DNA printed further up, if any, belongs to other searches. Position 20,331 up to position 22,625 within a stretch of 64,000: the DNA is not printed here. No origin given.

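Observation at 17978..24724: DAHP synthase followed by a coupled trio: CxxCH lipoprotein, tri-haem beta-propeller cytochrome-like protein and propeller/PBP1 fusion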

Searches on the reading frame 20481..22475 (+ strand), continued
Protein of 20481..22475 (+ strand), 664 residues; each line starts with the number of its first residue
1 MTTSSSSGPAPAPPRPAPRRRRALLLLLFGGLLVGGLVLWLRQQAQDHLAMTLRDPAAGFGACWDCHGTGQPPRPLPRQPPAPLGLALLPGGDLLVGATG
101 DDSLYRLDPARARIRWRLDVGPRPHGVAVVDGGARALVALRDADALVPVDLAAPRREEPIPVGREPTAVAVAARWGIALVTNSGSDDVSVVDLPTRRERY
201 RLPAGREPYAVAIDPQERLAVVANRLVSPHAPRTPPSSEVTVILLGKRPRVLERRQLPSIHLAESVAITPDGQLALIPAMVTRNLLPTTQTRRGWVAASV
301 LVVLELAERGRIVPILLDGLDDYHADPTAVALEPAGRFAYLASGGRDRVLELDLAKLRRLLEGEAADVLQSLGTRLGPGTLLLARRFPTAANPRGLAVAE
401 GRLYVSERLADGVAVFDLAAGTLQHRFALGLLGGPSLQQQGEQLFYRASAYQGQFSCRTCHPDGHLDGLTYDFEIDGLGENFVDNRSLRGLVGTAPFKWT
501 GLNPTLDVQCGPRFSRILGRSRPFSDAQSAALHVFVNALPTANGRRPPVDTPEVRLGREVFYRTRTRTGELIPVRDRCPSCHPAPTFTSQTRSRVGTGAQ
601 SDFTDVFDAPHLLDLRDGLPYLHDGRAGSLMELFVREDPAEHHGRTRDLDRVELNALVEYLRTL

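Call 24: search_protein_families(library=pfam, proteins=[L027:6856-8526:+, L027:8542-9969:+, L027:9971-12007:+, L027:12028-13221:+, L027:13268-13843:+, L027:13848-15167:+, L027:15179-16069:+, L027:16214-17503:+, L027:17779-21360:+], max_evalue=0.001)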
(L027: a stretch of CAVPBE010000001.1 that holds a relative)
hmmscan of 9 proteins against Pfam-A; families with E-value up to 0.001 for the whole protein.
L027:6856-8526:+ (556 aa): 3 families
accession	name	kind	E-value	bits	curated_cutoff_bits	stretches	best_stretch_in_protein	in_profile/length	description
PF13517.12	FG-GAP_3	-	4.7e-57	190.9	26.9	7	81-157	1-61/61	FG-GAP-like repeat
PF07593.17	UnbV_ASPIC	-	2.5e-23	82.1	23.4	1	485-551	1-67/68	ASPIC and UnbV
PF01839.29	FG-GAP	-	3e-17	62.5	22.1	1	143-172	6-32/37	FG-GAP repeat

L027:8542-9969:+ (475 aa): 1 family
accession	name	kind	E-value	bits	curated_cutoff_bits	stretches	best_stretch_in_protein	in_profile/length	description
PF18582.6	HZS_alpha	-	3.7e-18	66.3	26.6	1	383-439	42-98/98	Hydrazine synthase alpha subunit middle domain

L027:9971-12007:+ (678 aa): 9 families
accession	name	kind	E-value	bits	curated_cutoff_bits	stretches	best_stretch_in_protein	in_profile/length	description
PF21783.3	YNCE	-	2.8e-12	47.1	27.1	1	94-200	226-332/339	YNCE-like beta-propeller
PF10282.15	Lactonase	-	1.9e-11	44.2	21.7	0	73-139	249-320/344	Lactonase, 7-bladed beta-propeller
PF03150.19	CCP_MauG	-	1.6e-10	42.2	25.6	0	429-500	7-79/149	Di-haem cytochrome c peroxidase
PF02239.22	Cytochrom_D1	-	5.4e-07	28.9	25.5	0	74-140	42-107/368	Cytochrome D1 heme domain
PF00034.26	Cytochrom_C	-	8.7e-07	30.6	21.3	0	428-527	3-88/90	Cytochrome c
PF07676.18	PD40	-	7e-06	26.3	20.9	0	383-393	15-25/38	WD40-like Beta Propeller Repeat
PF25174.1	Beta-prop_THOC3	-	7.7e-06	25.5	305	0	70-140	91-159/272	THOC3 beta-propeller domain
PF08450.18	SGL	-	2.9e-05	24.2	26.3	0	283-406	56-163/246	SMP-30/Gluconolactonase/LRE-like region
PF09086.16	DUF1924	-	0.00013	22.7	22.5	0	426-453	8-36/96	Domain of unknown function (DUF1924)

L027:12028-13221:+ (397 aa): 2 families
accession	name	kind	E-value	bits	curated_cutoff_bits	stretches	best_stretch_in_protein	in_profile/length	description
PF07494.17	Reg_prop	-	2.1e-05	24.6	20.4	0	166-187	1-23/24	Two component regulator propeller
PF10983.13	DUF2793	-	0.00096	19.4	27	0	88-125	32-69/87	Protein of unknown function (DUF2793)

L027:13268-13843:+ (191 aa): 2 families
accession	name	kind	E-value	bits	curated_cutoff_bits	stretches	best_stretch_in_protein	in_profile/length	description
PF01042.26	Ribonuc_L-PSP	-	1.1e-15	58.1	27.3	1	83-188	19-121/121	Endoribonuclease L-PSP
PF21168.2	FkbO_Hyg5-like_N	-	0.00028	21.4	27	1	101-169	34-109/122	Chorismatase FkbO/Hyg5-like, N-terminal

L027:13848-15167:+ (439 aa): 3 families
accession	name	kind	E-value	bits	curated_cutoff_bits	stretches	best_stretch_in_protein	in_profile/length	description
PF13458.12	Peripla_BP_6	-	5.4e-44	151.7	31.7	1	72-409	1-337/343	Periplasmic binding protein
PF01094.35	ANF_receptor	-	6.6e-18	65.3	25.4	1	99-397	8-336/353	Receptor family ligand binding region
PF13433.12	Peripla_BP_5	-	1.8e-10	40.9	27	1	210-396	134-321/363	Periplasmic binding protein domain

L027:15179-16069:+ (296 aa): 2 families
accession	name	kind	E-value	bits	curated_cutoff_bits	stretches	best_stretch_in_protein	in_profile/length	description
PF00793.26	DAHP_synth_1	-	3.4e-84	282.4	25.5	1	33-276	5-262/270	DAHP synthetase I family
PF03102.20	NeuB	-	5.4e-15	55.9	22.1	1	91-285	53-239/241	NeuB family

L027:16214-17503:+ (429 aa): 3 families
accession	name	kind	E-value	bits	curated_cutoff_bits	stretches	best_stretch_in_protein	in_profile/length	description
PF13458.12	Peripla_BP_6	-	1.5e-31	110.8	31.7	1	87-406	2-328/343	Periplasmic binding protein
PF01094.35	ANF_receptor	-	2.2e-23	83.3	25.4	1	105-415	6-350/353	Receptor family ligand binding region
PF13433.12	Peripla_BP_5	-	2.9e-10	40.2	27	1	99-156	18-75/363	Periplasmic binding protein domain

L027:17779-21360:+ (1193 aa): 14 families
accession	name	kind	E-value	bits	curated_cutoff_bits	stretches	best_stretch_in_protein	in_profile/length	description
PF13517.12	FG-GAP_3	-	6.9e-50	167.9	26.9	7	584-650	1-61/61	FG-GAP-like repeat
PF07719.23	TPR_2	-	5.9e-14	51.4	27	1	70-101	3-34/34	Tetratricopeptide repeat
PF13431.12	TPR_17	-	4e-12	45.8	24.4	1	57-88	2-33/34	Tetratricopeptide repeat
PF13428.12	TPR_14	-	7.7e-12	45.1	23.5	0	72-110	5-43/44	Tetratricopeptide repeat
PF14559.12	TPR_19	-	1.5e-11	44.9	25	2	83-135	6-58/68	Tetratricopeptide repeat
PF00515.34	TPR_1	-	3.4e-10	39.7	27.8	1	71-101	4-34/34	Tetratricopeptide repeat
PF13181.12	TPR_8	-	1.6e-09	37.6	25.7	0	71-101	4-34/34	Tetratricopeptide repeat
PF13414.12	TPR_11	-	2.1e-09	37.4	26.8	0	83-113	9-39/42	TPR repeat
PF01839.29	FG-GAP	-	3.4e-08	33.6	22.1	1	524-545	4-25/37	FG-GAP repeat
PF13424.12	TPR_12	-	1.7e-06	28.5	30.1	0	39-99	8-76/77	Tetratricopeptide repeat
PF23914.1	TPR_CcmH_CycH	-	2.2e-06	28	42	0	107-205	55-153/158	Cytochrome c-type biogenesis protein H TPR domain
PF07593.17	UnbV_ASPIC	-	4.5e-06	26.9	23.4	1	689-745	1-66/68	ASPIC and UnbV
PF13174.12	TPR_6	-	2.5e-05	25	26.3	0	40-66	6-32/33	Tetratricopeptide repeat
PF13432.12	TPR_16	-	0.00024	21.9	32.7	0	40-102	3-65/65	Tetratricopeptide repeat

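Call 25: search_protein_families(library=ncbifam, proteins=[L027:6856-8526:+, L027:8542-9969:+, L027:9971-12007:+, L027:12028-13221:+, L027:13268-13843:+, L027:13848-15167:+, L027:15179-16069:+, L027:16214-17503:+, L027:17779-21360:+], max_evalue=0.001)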
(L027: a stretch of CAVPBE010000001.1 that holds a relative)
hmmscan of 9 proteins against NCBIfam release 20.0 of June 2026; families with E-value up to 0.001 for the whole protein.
L027:6856-8526:+ (556 aa): 0 families

L027:8542-9969:+ (475 aa): 2 families
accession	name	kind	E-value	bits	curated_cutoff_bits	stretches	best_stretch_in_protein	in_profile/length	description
NF052339.1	hydrazine_alpha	equivalog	4.4e-29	100.9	800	3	58-141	81-163/804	hydrazine synthase subunit alpha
TIGR02800.1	propeller_TolB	equivalog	1e-05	24.7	343.15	1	85-258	239-400/418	Tol-Pal system beta propeller repeat protein TolB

L027:9971-12007:+ (678 aa): 15 families
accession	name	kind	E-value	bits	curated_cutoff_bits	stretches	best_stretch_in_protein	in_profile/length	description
NF052342.1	hydrazine_BC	exception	7.3e-68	229.3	1250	3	61-407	32-376/690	hydrazine synthase subunit beta-gamma fusion subunit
NF052340.1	hydrazine_beta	equivalog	1.9e-59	201.6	560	1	57-406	21-369/372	hydrazine synthase subunit beta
TIGR03866.1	PQQ_ABC_repeats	subfamily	6.8e-32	110.8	287.3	2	75-239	6-173/310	PQQ-dependent catabolism-associated beta-propeller protein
TIGR02276.1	beta_rpt_yvtn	repeat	7.3e-26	89.9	27.85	3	77-118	1-42/42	beta-propeller repeat protein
NF052341.1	hydrazine_gamma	equivalog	4.5e-22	78.4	625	2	425-579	67-219/339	hydrazine synthase subunit gamma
NF052460.1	L-NosZ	equivalog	1.9e-21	76.2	700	2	34-210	99-274/480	clade III lactonase-type nitrous-oxide reductase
NF052280.1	7_blade_YncE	equivalog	1.4e-16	60.3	400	1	63-168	211-315/338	7-bladed beta-propeller protein YncE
NF048007.1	MmpL3Stblzr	equivalog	4.8e-16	58.9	600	1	73-170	185-286/366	MmpL3/TtfA transport complex stabilizer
TIGR03907.1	QH_beta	equivalog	1.8e-12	47.1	223.2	1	81-170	3-99/338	quinohemoprotein amine dehydrogenase subunit beta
NF038117.1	choice_anch_I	subfamily_domain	9.2e-10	38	300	0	68-114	175-221/458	choice-of-anchor I family protein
TIGR04039.1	MXAN_0977_Heme2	hypoth_equivalog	1e-06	28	362.85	1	594-633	239-278/336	MbnH family di-heme enzyme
TIGR03791.1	TTQ_mauG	equivalog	1.7e-06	27.5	443.85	0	569-634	170-248/291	tryptophan tryptophylquinone biosynthesis enzyme MauG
NF008258.1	PRK11028.1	equivalog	4.6e-06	26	370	0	52-183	64-207/330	6-phosphogluconolactonase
TIGR03981.2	SAM_quin_mod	hypoth_equivalog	2.7e-05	23.2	340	0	592-626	317-354/411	His-Xaa-Ser system-associated MauG-like protein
TIGR04244.1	nitrous_NosZ_RR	equivalog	2.8e-05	22.9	625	0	329-411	265-349/627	TAT-dependent nitrous-oxide reductase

L027:12028-13221:+ (397 aa): 1 family
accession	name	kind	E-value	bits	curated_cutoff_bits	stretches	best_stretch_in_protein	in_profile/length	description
NF045728.1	glycosyl_F510_1955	equivalog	9.8e-05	21.7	175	0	93-120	11-40/246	F510_1955 family glycosylhydrolase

L027:13268-13843:+ (191 aa): 3 families
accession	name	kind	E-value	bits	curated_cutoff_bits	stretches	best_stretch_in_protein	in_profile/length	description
TIGR00004.1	TIGR00004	subfamily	4.9e-11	42.9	106.25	1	83-187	24-124/125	Rid family detoxifying hydrolase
TIGR03610.1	RutC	equivalog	4.8e-08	33.1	169.1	1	84-186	27-124/127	pyrimidine utilization protein C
TIGR04444.1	chori_FkbO_Hyg5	subfamily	4.2e-06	26.3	325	1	61-184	184-309/311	FkbO/Hyg5 family chorismatase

L027:13848-15167:+ (439 aa): 3 families
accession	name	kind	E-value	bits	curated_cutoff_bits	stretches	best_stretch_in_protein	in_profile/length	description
NF011933.0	PRK15404.1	subfamily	2.5e-19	69.6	477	1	71-397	25-346/370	high-affinity branched-chain amino acid ABC transporter substrate-binding protein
TIGR03669.1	urea_ABC_arch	equivalog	1.9e-07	30.4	494.8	1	220-380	144-308/375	urea ABC transporter substrate-binding protein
TIGR03407.1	urea_ABC_UrtA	exception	7.4e-07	28.4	492.75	1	73-388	1-319/361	urea ABC transporter substrate-binding protein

L027:15179-16069:+ (296 aa): 10 families
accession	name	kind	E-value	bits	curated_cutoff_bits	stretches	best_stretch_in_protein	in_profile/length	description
NF006421.0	PRK08673.1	subfamily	1.6e-136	455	335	1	20-286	71-337/338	3-deoxy-7-phosphoheptulonate synthase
TIGR01361.1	DAHP_synth_Bsub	equivalog_domain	4.4e-121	403.2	267.75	1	21-276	3-258/260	3-deoxy-7-phosphoheptulonate synthase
NF009933.0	PRK13396.1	subfamily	1.1e-110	370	486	1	37-286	94-345/352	3-deoxy-7-phosphoheptulonate synthase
NF009239.0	PRK12595.1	equivalog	3.5e-110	368.3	279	1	20-281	95-356/360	bifunctional 3-deoxy-7-phosphoheptulonate synthase/chorismate mutase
NF041229.1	BagF_FevY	exception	2.7e-103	345.7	700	1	16-279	62-326/340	phospho-2-dehydro-3-deoxyheptonate aldolase BagF/FevY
NF003543.0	PRK05198.1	equivalog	3.7e-36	124.6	242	1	34-282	7-271/273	3-deoxy-8-phosphooctulonate synthase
TIGR01362.1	KDO8P_synth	equivalog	7.5e-35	120.3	314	1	43-281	2-255/258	3-deoxy-8-phosphooctulonate synthase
NF009109.0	PRK12457.1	equivalog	9.3e-21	74.3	457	1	82-282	61-272/281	3-deoxy-8-phosphooctulonate synthase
TIGR03569.1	NeuB_NnaB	equivalog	1.2e-12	47.6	399.65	1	94-290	76-266/329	N-acetylneuraminate synthase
TIGR03586.1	PseI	equivalog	4.8e-12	45.7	340.25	1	98-294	81-269/327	pseudaminic acid synthase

L027:16214-17503:+ (429 aa): 3 families
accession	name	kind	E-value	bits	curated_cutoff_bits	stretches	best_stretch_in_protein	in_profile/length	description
NF011933.0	PRK15404.1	subfamily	3.6e-11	42.8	477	1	337-411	281-356/370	high-affinity branched-chain amino acid ABC transporter substrate-binding protein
TIGR03407.1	urea_ABC_UrtA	exception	7.3e-08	31.7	492.75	0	99-158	18-77/361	urea ABC transporter substrate-binding protein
TIGR03863.1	PQQ_ABC_bind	subfamily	0.00076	18.6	413.6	0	98-232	10-142/347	ABC transporter, substrate binding protein, PQQ-dependent alcohol dehydrogenase system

L027:17779-21360:+ (1193 aa): 12 families
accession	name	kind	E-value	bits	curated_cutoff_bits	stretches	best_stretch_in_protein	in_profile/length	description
TIGR02917.1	PEP_TPR_lipo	equivalog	2.2e-15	55.7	312.2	1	29-134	358-463/899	XrtA/PEP-CTERM system TPR-repeat protein PrsT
NF040959.1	MamA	equivalog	2.5e-15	56.5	200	1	32-139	69-176/204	magnetosome protein MamA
TIGR02521.1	type_IV_pilW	equivalog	8.5e-15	54.9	154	1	72-138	35-101/234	type IV pilus biogenesis/stability protein PilW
NF033762.1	social_mot_Tgl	equivalog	3.2e-09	36.5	225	2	11-129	10-127/252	social motility TPR repeat lipoprotein Tgl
NF033758.1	gliding_GltE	equivalog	5.9e-09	35.4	225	1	71-239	191-351/411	adventurous gliding motility TPR repeat lipoprotein GltE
NF047539.1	XAC2610_fam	domain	1.6e-07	31.7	35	0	582-623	3-45/89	XAC2610-related protein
TIGR00990.1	3a0801s09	subfamily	2.1e-07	30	757.25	1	50-143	415-508/615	mitochondrial import receptor subunit TOM70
TIGR02795.1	tol_pal_ybgF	equivalog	1.9e-06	28.4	90.1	0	43-127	11-101/119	tol-pal system protein YbgF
TIGR02552.1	LcrH_SycD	equivalog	2e-05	24.3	104.8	1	44-134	28-118/136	SycD/LcrH family type III secretion system chaperone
NF008391.2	PRK11189.1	equivalog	0.00014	21.5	250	1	39-128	104-192/297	lipoprotein NlpI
NF052400.1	M48_BAM_BepA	equivalog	0.00023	20.1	570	0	39-137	312-410/483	beta-barrel assembly-enhancing protease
NF002725.1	PRK02603.1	equivalog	0.0004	20.4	143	0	64-170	31-140/173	photosystem I assembly protein Ycf3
